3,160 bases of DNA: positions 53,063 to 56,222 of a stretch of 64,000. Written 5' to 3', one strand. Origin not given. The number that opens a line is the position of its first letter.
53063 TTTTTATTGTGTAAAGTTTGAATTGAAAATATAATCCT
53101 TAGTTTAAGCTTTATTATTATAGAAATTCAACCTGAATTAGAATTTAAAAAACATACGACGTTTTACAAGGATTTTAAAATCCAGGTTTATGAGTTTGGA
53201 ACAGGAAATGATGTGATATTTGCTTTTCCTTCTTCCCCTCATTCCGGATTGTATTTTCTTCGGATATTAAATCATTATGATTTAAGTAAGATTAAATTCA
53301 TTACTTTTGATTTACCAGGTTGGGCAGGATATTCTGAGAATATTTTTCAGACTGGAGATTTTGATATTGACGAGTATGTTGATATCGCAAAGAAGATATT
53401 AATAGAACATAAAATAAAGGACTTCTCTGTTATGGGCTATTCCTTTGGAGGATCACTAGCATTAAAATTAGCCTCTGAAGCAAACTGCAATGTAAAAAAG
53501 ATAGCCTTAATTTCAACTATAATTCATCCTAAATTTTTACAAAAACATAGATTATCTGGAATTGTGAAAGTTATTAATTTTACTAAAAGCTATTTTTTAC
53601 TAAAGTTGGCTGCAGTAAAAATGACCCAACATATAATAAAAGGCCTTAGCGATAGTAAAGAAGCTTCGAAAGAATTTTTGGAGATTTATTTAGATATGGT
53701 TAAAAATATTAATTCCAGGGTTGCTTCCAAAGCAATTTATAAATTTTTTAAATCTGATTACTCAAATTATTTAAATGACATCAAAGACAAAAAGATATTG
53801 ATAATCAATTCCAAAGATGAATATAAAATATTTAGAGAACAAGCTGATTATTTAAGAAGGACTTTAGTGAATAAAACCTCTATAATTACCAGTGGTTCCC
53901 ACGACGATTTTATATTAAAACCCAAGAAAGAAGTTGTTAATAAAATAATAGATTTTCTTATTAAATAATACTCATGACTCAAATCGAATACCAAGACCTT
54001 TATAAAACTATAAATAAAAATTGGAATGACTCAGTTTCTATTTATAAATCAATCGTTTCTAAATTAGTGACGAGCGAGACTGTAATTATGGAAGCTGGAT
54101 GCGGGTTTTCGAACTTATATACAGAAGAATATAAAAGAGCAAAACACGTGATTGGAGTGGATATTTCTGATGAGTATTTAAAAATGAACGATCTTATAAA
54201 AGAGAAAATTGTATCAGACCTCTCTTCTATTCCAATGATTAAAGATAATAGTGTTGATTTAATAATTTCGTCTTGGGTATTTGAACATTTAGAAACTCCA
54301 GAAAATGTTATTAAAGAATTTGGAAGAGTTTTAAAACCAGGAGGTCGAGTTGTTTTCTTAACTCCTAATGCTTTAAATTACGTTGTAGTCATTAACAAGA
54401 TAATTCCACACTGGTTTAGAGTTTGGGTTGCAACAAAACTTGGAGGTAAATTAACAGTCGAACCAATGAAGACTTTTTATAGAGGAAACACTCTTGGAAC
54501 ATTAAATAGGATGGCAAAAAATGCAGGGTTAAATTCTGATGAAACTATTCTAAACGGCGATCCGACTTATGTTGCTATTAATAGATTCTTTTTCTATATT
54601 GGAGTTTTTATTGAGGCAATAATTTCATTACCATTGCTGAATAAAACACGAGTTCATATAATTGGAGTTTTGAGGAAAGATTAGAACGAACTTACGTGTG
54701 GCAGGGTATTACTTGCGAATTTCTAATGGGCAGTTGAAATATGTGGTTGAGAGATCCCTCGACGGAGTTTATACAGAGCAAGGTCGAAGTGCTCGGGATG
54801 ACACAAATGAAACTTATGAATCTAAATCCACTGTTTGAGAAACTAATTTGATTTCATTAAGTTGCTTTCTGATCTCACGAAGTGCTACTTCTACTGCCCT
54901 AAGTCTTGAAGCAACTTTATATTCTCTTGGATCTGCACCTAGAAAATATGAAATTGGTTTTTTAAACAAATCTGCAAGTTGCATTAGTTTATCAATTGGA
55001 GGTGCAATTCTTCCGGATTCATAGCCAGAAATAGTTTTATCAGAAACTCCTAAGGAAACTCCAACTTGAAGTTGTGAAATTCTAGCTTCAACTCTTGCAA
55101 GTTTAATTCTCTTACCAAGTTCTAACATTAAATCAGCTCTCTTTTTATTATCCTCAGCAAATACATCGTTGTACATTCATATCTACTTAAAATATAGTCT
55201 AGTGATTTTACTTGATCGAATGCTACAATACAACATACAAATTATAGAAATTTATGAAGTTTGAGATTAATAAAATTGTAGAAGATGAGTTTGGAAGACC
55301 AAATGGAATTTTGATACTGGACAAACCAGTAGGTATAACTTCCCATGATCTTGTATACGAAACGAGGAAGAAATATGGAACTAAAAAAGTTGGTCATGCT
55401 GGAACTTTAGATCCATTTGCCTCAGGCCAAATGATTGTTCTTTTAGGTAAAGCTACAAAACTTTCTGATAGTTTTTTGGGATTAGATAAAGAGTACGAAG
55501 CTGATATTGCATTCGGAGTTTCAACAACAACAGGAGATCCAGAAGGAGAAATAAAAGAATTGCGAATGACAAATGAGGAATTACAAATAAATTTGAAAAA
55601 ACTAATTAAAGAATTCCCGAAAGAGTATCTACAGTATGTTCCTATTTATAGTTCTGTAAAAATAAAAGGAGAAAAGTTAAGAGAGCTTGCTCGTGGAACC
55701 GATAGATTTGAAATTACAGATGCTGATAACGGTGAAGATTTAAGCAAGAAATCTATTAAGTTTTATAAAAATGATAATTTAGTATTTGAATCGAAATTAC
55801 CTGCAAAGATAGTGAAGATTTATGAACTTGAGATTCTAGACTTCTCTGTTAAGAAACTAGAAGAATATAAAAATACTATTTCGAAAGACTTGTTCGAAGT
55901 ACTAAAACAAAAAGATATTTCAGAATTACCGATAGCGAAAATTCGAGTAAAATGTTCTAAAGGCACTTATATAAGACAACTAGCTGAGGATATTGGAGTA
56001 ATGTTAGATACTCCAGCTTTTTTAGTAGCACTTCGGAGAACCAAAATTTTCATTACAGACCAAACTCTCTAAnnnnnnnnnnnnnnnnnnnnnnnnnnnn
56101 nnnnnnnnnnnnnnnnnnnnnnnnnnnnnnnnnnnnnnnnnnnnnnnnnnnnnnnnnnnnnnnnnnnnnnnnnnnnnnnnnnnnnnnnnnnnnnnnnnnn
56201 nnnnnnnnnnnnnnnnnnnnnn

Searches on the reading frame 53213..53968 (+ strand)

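Call 74: search_protein_families(library=pfam, proteins=[window:53213-53968:+], max_evalue=0.001)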
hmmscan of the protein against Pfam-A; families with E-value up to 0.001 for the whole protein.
window:53213-53968:+ (251 aa): 3 families
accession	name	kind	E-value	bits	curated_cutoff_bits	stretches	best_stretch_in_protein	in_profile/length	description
PF00561.26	Abhydrolase_1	-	3.1e-11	43.8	25.8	1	9-234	10-242/245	alpha/beta hydrolase fold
PF12697.13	Abhydrolase_6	-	3.5e-05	25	26.3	1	23-108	27-100/217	Alpha/beta hydrolase family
PF12146.15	Hydrolase_4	-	0.00031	20.6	27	1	52-133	59-138/239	Serine aminopeptidase, S33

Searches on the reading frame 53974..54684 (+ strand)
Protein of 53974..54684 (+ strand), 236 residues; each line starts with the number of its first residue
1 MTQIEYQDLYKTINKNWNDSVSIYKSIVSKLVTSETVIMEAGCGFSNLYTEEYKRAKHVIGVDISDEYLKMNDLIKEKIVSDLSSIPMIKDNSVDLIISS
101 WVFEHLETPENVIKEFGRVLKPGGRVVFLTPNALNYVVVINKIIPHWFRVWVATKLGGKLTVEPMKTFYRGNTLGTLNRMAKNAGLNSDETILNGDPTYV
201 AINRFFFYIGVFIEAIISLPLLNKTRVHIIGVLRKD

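Call 74: search_protein_families(library=pfam, proteins=[window:53974-54684:+], max_evalue=0.001)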
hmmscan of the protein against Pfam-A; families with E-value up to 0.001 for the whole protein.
window:53974-54684:+ (236 aa): 7 families
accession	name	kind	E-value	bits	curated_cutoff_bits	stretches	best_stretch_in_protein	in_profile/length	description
PF08241.18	Methyltransf_11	-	2.1e-18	67.2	21.2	1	40-128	2-95/95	Methyltransferase domain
PF13649.12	Methyltransf_25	-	8.1e-12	46.1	27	1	38-124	1-97/97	Methyltransferase domain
PF13847.12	Methyltransf_31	-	2.2e-11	44.1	27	1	34-135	3-116/145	Methyltransferase domain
PF13489.12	Methyltransf_23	-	3.3e-10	40.4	27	1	37-187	25-160/164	Methyltransferase domain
PF08242.18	Methyltransf_12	-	7.6e-10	39.8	30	1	39-126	1-98/98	Methyltransferase domain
PF05148.21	Methyltransf_8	-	2.4e-05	24.7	27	1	6-126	44-154/219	Hypothetical methyltransferase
PF01209.24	Ubie_methyltran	-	0.00012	21.9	20.1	1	43-132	56-155/233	ubiE/COQ5 methyltransferase family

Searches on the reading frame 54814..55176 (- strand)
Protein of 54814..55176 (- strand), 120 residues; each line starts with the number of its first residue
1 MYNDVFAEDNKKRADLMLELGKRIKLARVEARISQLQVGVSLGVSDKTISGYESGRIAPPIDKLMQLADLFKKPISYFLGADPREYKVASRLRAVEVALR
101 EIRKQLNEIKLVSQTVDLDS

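Call 75: search_protein_families(library=pfam, proteins=[window:54814-55176:-], max_evalue=0.001)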
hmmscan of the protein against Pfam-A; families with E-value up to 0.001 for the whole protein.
window:54814-55176:- (120 aa): 3 families
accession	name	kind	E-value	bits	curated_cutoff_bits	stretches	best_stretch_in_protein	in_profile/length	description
PF01381.28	HTH_3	-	3.4e-11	43.5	23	1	24-78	1-55/55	Helix-turn-helix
PF13560.12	HTH_31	-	3.7e-09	37.2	27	1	19-71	1-54/64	Helix-turn-helix domain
PF12844.13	HTH_19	-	5.2e-09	36.3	30.2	1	21-79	1-59/64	Helix-turn-helix domain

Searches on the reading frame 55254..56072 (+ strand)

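Call 75: search_protein_families(library=pfam, proteins=[window:55254-56072:+], max_evalue=0.001)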
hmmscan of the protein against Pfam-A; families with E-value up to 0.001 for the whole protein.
window:55254-56072:+ (272 aa): 2 families
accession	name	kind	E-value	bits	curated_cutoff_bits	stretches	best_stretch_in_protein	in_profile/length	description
PF01509.24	TruB_N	-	1.1e-36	126.9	27.3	1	38-154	1-117/149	TruB family pseudouridylate synthase (N terminal domain)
PF16198.10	TruB_C_2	-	0.00036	21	29.3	1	241-269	1-29/66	tRNA pseudouridylate synthase B C-terminal domain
